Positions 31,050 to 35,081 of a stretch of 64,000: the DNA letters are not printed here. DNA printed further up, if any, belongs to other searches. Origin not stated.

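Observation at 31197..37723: Candidate flavin-based electron-bifurcating (Bfu-type) NAD(P)H oxidoreductase: NuoE-like + NuoF-like + a single 1244-aa Fd-GltD-NuoG-MopB fusion lacking the Mo-ligating Cys/Sec, next to a tandem RAM-domain protein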

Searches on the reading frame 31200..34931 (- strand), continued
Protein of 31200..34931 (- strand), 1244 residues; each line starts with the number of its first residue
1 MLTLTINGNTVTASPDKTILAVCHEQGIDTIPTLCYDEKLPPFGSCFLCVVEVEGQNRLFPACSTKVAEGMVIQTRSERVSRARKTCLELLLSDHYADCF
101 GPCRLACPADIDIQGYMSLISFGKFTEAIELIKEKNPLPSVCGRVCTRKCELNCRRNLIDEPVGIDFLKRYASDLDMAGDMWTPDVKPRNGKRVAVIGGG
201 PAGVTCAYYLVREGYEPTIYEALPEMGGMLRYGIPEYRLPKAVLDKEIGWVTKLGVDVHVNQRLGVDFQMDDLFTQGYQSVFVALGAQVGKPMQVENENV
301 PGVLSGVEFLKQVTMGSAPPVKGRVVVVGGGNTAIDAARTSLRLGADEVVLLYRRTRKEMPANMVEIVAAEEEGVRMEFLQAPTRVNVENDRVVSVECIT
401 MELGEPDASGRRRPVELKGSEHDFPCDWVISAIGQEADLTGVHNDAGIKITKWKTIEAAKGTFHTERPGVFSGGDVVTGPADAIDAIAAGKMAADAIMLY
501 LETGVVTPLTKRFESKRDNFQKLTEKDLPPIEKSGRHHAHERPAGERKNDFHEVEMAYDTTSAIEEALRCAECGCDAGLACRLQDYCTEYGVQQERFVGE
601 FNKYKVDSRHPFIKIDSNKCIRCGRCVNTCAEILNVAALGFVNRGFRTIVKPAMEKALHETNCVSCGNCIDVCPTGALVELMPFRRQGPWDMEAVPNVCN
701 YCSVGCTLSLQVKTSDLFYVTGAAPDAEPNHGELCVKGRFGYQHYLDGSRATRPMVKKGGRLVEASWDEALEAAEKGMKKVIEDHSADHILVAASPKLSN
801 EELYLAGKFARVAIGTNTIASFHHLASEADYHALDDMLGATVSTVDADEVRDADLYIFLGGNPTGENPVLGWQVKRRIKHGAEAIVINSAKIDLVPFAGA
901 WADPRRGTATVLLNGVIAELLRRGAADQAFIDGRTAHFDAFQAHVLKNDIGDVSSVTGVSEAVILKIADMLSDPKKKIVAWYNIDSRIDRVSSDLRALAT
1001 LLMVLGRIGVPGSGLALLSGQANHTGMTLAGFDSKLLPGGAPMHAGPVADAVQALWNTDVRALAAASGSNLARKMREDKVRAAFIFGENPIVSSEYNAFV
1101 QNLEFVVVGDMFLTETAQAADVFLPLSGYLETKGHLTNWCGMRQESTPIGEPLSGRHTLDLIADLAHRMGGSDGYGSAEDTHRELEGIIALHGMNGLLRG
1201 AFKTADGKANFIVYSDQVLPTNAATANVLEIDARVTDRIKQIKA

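Call 22: find_encoding_contigs(protein=P0091, flank=6000, max_places=1)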
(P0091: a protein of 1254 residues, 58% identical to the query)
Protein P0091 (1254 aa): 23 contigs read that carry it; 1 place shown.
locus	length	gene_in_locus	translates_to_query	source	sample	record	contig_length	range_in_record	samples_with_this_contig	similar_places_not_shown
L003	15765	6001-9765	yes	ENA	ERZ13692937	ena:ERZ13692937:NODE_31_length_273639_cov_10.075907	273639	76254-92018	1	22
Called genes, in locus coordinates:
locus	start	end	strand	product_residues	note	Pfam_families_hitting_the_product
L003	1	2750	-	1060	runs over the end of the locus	PF13424:TPR_12, PF17874:TPR_MalT, PF13424:TPR_12, PF24885:TPR_NPHP3, PF00515:TPR_1 (weak), PF13181:TPR_8 (weak), PF13374:TPR_10 (weak), PF12770:CHAT, +5 more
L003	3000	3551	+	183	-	PF01037:AsnC_trans_reg (weak), PF22482:AsnC_trans_reg_3 (faint), PF01037:AsnC_trans_reg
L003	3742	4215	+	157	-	PF01257:2Fe-2S_thioredx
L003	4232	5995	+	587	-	PF12837:Fer4_6 (faint), PF01512:Complex1_51K, PF10531:SLBB (faint), PF10589:NADH_4Fe-4S, PF00037:Fer4 (weak), PF13237:Fer4_10 (weak), PF14697:Fer4_21, PF13187:Fer4_9 (weak)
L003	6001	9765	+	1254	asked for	PF13510:Fer2_4, PF14691:Fer4_20, PF07992:Pyr_redox_2, PF13450:NAD_binding_8, PF12838:Fer4_7, PF22117:Fer4_Nqo3, PF04879:Molybdop_Fe4S4, PF00384:Molybdopterin, +5 more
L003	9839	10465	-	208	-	PF08534:Redoxin (weak), PF00255:GSHPx, PF00578:AhpC-TSA (weak)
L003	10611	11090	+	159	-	PF08327:AHSA1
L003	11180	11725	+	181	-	PF06835:LptC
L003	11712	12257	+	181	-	-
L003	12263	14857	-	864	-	PF00675:Peptidase_M16, PF05193:Peptidase_M16_C, PF00675:Peptidase_M16, PF05193:Peptidase_M16_C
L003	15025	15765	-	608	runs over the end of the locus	PF08439:Peptidase_M3_N, PF01432:Peptidase_M3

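Call 23: find_encoding_contigs(protein=P0115, flank=6000, max_places=1)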
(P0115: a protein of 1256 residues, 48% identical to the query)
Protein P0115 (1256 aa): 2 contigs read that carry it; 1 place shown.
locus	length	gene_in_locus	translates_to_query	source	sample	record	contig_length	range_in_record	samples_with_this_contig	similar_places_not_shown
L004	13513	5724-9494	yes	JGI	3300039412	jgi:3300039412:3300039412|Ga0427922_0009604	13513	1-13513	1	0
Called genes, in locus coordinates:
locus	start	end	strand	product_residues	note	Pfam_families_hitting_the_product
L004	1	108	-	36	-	?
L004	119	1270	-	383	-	PF02771:Acyl-CoA_dh_N, PF02770:Acyl-CoA_dh_M, PF00441:Acyl-CoA_dh_1, PF08028:Acyl-CoA_dh_2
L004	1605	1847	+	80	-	-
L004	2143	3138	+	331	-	PF00072:Response_reg, PF01037:AsnC_trans_reg (weak)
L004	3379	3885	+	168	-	PF01257:2Fe-2S_thioredx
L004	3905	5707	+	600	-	PF12837:Fer4_6 (faint), PF01512:Complex1_51K, PF10589:NADH_4Fe-4S, PF00037:Fer4 (faint), PF25160:LdpA_Fe-S-bd (faint), PF13237:Fer4_10 (weak), PF12838:Fer4_7 (weak), PF13187:Fer4_9 (weak)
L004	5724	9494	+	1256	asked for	PF13510:Fer2_4, PF14691:Fer4_20, PF07992:Pyr_redox_2, PF13450:NAD_binding_8, PF13738:Pyr_redox_3, PF12838:Fer4_7, PF22117:Fer4_Nqo3, PF04879:Molybdop_Fe4S4, +9 more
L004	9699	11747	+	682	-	PF08448:PAS_4 (faint), PF00989:PAS (weak), PF13188:PAS_8 (weak), PF13426:PAS_9, PF02518:HATPase_c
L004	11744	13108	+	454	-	PF00072:Response_reg, PF00158:Sigma54_activat, PF14532:Sigma54_activ_2, PF00004:AAA (weak), PF07724:AAA_2 (weak), PF07728:AAA_5 (weak), PF25601:AAA_lid_14, PF02954:HTH_8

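Call 29: find_related_loci(query=A1, collection=genome_contigs, flank=8000)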
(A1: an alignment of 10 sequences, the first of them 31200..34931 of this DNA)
Query A1 (1244 aa) in genome_contigs; peptide patterns used: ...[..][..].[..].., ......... (x = any residue, [..] = any of these).
600 stretches matched a pattern (row limit reached: there are more); 598 encode a relative of the query (tblastn E <= 1e-3); the best 80 are kept; 80 distinct loci.
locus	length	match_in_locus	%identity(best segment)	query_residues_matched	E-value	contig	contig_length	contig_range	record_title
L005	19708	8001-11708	68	1-1244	0e+0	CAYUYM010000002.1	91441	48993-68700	MAG TPA_asm: uncultured Chromatiales bacterium isolate SRP220891_co1_215 genome assembly, contig: NODE_392_length_91441_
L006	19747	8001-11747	58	1-1242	0e+0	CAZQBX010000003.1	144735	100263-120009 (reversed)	MAG TPA_asm: uncultured Ignavibacteria bacterium isolate binchicken_co16_313 genome assembly, contig: NODE_158_length_14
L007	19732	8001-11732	64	1-1242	0e+0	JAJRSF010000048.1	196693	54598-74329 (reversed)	MAG: Candidatus Zixiibacteriota bacterium isolate Dive100_bin4.60 k141_522088, whole genome shotgun sequence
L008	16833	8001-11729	45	2-1241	0e+0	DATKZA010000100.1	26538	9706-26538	MAG TPA_asm: Patescibacteria group bacterium isolate SMAG_U14233 k141_4767882, whole genome shotgun sequence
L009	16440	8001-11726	46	2-1240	0e+0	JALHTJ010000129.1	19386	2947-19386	MAG: Candidatus Aminicenantes bacterium isolate PFL21 seq_1121270, whole genome shotgun sequence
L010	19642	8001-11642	47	2-1212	0e+0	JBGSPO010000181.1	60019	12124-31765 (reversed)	MAG: Candidatus Aminicenantia bacterium isolate JTS-AC306 k141_437149, whole genome shotgun sequence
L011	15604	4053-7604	44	1-1188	0e+0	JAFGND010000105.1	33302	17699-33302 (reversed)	MAG: Candidatus Coatesbacteria bacterium isolate Zod_Metabat.53 k87_14111924, whole genome shotgun sequence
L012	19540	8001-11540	43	1-1192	0e+0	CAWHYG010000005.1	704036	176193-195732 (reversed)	MAG: Candidatus Eisenbacteria bacterium isolate MFD01476.bin.1.183 genome assembly, contig: contig_21586, whole genome s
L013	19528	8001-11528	41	2-1189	0e+0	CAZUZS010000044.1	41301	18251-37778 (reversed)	MAG TPA_asm: uncultured Calditrichaceae bacterium isolate binchicken_co129_674 genome assembly, contig: NODE_2319_length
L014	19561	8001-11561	42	1-1192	0e+0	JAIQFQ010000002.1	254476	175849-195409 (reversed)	MAG: Terriglobia bacterium isolate SRVP_14 SR-VP_26_10_2019_C_40cm_scaffold_35, whole genome shotgun sequence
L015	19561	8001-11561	43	1-1191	0e+0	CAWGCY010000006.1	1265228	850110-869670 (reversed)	MAG: Thermoanaerobaculia bacterium isolate MFD05942.bin.1.16 genome assembly, contig: contig_20480, whole genome shotgun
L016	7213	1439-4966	42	4-1185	0e+0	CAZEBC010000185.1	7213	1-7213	MAG TPA_asm: uncultured bacterium isolate binchicken_co107_64 genome assembly, contig: NODE_21931_length_7213_cov_10.514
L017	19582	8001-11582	40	2-1212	0e+0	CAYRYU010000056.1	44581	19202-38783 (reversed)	MAG TPA_asm: uncultured bacterium isolate binchicken_co66_92 genome assembly, contig: NODE_1487_length_44581_cov_18.6726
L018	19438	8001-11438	40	4-1170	0e+0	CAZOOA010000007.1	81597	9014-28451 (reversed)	MAG TPA_asm: uncultured Desulfovibrionaceae bacterium isolate binchicken_co32_322 genome assembly, contig: NODE_198_leng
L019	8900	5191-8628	43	1-1170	0e+0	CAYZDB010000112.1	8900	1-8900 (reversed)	MAG TPA_asm: uncultured Acidobacteriota bacterium isolate binchicken_co245_196 genome assembly, contig: NODE_9670_length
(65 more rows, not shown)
